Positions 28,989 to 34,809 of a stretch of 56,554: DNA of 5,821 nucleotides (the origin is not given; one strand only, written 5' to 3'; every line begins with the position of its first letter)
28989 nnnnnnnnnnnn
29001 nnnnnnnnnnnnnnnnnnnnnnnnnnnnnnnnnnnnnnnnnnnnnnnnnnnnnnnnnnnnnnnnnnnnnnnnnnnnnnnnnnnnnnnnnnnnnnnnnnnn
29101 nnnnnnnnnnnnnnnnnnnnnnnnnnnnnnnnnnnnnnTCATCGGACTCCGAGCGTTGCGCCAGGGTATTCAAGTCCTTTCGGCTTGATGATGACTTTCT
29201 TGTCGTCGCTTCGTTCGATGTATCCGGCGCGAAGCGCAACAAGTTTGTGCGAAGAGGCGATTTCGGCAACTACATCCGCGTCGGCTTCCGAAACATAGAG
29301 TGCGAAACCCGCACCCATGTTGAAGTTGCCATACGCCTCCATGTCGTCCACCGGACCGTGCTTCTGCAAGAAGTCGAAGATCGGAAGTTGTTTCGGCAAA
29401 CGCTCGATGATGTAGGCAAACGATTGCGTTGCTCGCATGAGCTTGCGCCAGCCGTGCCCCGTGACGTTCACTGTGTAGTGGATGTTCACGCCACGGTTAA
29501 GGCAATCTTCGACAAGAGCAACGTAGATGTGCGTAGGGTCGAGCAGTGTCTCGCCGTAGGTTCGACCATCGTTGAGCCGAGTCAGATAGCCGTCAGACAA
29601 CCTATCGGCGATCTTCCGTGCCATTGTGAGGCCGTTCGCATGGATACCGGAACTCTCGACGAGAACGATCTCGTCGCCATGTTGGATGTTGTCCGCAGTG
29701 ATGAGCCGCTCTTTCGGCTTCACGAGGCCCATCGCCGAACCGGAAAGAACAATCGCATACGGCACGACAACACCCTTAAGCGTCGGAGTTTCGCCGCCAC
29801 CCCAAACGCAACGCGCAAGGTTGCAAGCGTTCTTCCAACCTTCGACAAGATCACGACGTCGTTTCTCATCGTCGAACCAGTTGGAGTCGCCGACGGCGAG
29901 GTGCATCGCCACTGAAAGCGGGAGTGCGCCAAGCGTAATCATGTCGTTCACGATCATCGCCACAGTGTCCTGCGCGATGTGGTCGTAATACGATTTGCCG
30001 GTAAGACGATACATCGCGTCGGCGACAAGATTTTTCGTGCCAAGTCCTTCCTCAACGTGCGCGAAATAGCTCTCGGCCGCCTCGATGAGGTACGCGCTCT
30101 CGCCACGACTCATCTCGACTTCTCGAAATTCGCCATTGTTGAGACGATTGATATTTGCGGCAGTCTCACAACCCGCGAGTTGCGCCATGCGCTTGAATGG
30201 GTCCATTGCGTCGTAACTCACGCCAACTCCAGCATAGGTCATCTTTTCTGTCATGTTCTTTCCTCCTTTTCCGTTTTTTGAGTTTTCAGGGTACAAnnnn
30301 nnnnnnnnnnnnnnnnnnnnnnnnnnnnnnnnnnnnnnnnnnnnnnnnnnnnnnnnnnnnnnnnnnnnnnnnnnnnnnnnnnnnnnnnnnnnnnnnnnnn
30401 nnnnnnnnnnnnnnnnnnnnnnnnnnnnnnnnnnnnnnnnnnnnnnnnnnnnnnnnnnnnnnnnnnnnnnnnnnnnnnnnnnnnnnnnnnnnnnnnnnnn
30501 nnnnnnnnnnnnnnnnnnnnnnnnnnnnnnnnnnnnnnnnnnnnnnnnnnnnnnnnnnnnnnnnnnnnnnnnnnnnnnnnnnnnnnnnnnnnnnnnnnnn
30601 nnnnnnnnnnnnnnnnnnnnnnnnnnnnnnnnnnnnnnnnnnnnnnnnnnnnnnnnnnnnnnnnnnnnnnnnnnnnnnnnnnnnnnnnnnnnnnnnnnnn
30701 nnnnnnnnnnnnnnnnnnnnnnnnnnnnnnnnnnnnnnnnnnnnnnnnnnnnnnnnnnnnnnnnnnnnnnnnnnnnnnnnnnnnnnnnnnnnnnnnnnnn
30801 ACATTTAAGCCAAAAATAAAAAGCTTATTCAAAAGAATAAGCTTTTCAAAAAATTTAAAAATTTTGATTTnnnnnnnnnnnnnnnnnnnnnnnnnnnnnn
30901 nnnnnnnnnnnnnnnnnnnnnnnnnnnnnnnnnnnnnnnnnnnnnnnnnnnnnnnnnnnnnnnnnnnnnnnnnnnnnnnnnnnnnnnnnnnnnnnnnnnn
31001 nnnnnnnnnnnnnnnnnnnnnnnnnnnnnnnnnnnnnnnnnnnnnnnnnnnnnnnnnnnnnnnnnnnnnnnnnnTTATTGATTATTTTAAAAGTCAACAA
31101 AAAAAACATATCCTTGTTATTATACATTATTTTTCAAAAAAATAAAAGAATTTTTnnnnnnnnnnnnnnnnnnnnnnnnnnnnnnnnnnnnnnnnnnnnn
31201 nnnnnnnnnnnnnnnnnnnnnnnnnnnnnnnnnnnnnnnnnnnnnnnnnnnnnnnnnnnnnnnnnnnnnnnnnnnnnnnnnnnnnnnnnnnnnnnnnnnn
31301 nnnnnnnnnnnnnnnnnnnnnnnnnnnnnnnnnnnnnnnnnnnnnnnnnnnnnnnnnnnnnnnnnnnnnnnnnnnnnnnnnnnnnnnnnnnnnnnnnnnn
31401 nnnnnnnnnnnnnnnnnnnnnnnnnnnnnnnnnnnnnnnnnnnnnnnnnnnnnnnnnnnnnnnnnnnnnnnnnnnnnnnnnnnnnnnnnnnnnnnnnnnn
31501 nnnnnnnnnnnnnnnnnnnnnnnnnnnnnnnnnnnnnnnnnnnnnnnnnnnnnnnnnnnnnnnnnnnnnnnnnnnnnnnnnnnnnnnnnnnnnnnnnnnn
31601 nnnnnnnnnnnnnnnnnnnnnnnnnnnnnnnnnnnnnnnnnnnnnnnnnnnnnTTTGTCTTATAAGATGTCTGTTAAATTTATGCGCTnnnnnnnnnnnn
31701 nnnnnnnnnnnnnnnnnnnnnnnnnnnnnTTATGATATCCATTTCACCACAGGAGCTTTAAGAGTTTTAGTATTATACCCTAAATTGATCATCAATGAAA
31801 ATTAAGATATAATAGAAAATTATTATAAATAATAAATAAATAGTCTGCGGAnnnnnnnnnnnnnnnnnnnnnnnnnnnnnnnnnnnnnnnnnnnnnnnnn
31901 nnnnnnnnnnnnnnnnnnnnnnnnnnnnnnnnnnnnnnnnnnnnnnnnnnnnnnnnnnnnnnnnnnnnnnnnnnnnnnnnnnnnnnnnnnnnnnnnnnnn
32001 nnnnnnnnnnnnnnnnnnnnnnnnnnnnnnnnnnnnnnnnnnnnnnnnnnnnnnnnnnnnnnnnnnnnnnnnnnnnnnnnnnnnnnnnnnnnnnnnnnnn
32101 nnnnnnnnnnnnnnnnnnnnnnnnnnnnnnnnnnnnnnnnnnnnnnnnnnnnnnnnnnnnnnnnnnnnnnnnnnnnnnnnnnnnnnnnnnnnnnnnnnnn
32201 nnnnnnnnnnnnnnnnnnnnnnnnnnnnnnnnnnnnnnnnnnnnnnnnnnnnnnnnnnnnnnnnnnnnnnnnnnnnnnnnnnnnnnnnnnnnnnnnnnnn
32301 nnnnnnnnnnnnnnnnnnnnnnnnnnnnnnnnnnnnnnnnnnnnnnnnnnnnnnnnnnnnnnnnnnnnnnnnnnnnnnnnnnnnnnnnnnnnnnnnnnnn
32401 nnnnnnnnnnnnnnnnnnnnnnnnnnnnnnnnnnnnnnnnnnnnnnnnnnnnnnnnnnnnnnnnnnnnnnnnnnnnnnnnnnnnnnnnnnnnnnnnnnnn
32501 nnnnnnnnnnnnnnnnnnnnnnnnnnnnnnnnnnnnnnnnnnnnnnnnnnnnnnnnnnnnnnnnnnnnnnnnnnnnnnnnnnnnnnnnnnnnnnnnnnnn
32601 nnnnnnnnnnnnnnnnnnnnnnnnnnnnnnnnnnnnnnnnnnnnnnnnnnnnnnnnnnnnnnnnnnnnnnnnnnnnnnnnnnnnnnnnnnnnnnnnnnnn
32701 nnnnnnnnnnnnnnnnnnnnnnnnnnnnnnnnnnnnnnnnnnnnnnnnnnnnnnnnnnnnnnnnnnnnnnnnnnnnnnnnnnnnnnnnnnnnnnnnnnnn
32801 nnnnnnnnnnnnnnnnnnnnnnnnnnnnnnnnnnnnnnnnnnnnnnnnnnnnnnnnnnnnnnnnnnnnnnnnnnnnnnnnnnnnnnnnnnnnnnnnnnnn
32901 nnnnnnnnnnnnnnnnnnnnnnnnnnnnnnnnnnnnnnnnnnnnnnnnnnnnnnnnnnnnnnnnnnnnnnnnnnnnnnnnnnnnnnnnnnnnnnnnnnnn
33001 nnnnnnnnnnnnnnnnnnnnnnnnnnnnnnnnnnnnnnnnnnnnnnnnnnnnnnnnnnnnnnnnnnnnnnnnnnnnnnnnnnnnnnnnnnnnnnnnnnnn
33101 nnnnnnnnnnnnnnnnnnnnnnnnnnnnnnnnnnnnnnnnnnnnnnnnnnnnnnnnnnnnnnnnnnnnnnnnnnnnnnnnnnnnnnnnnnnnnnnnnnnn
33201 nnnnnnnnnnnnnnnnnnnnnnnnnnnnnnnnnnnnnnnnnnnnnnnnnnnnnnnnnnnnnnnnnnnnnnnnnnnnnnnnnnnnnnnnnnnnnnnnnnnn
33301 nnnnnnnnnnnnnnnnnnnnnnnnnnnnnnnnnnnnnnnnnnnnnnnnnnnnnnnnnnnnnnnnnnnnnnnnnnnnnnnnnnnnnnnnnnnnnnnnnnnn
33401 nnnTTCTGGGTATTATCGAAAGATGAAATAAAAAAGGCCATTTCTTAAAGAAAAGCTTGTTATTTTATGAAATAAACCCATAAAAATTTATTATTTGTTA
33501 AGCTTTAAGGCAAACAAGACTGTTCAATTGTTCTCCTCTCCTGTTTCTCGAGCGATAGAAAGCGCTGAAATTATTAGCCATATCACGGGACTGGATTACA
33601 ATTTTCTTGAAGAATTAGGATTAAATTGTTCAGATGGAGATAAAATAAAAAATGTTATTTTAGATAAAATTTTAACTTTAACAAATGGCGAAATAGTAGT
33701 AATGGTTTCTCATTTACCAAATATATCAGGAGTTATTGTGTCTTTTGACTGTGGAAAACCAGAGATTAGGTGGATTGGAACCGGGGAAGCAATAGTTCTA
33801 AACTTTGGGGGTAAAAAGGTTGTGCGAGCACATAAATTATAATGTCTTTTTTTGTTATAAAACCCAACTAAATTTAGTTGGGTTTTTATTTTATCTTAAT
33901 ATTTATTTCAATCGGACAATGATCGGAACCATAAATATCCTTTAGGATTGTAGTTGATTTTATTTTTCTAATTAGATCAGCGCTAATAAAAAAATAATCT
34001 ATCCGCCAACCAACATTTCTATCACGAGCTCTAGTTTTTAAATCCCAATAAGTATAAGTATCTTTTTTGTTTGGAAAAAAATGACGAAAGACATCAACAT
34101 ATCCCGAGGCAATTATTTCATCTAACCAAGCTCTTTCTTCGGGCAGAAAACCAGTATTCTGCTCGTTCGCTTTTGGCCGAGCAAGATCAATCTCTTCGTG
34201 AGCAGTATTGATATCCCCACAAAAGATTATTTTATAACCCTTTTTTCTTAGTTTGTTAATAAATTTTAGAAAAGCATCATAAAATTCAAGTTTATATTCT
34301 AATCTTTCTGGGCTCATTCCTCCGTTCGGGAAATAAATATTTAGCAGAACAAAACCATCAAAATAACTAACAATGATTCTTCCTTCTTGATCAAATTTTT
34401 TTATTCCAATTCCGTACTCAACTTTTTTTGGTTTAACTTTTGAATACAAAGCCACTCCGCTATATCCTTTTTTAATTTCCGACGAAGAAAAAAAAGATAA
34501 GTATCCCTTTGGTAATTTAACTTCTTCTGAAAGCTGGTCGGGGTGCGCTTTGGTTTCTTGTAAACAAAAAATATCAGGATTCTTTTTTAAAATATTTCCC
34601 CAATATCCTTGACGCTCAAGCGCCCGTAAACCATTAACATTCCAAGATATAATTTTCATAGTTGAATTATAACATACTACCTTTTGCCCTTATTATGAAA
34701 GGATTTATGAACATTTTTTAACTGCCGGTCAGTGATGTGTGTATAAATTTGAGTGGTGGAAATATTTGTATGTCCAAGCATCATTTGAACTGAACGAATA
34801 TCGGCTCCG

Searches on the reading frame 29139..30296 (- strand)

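Call 33: search_protein_families(library=pfam, proteins=[window:29139-30296:-], max_evalue=0.001)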
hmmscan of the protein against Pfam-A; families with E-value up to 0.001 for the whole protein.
window:29139-30296:- (385 aa): 2 families
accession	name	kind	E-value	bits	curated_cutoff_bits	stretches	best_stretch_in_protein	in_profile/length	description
PF02769.27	AIRS_C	-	2.1e-11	44.6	23.1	1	206-370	2-155/156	AIR synthase related protein, C-terminal domain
PF00586.29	AIRS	-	2.7e-10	41.1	24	1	102-192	30-112/112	AIR synthase related protein, N-terminal domain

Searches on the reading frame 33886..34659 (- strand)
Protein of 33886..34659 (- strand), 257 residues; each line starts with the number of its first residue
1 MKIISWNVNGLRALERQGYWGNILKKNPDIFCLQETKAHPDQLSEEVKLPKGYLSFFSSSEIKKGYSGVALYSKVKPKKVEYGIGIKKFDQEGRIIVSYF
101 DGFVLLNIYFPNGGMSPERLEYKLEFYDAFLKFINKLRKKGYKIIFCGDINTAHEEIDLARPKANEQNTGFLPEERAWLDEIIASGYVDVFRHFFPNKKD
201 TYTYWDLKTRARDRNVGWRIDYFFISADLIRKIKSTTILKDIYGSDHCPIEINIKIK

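Call 33: search_protein_families(library=pfam, proteins=[window:33886-34659:-], max_evalue=0.001)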
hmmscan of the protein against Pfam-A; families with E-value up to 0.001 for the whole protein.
window:33886-34659:- (257 aa): 2 families
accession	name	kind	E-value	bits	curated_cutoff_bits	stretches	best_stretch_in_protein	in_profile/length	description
PF03372.29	Exo_endo_phos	-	2.6e-31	109.5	24.5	1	4-247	1-225/225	Endonuclease/Exonuclease/phosphatase family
PF14529.12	Exo_endo_phos_2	-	0.00025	21.3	27.4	0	107-250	5-116/117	Endonuclease-reverse transcriptase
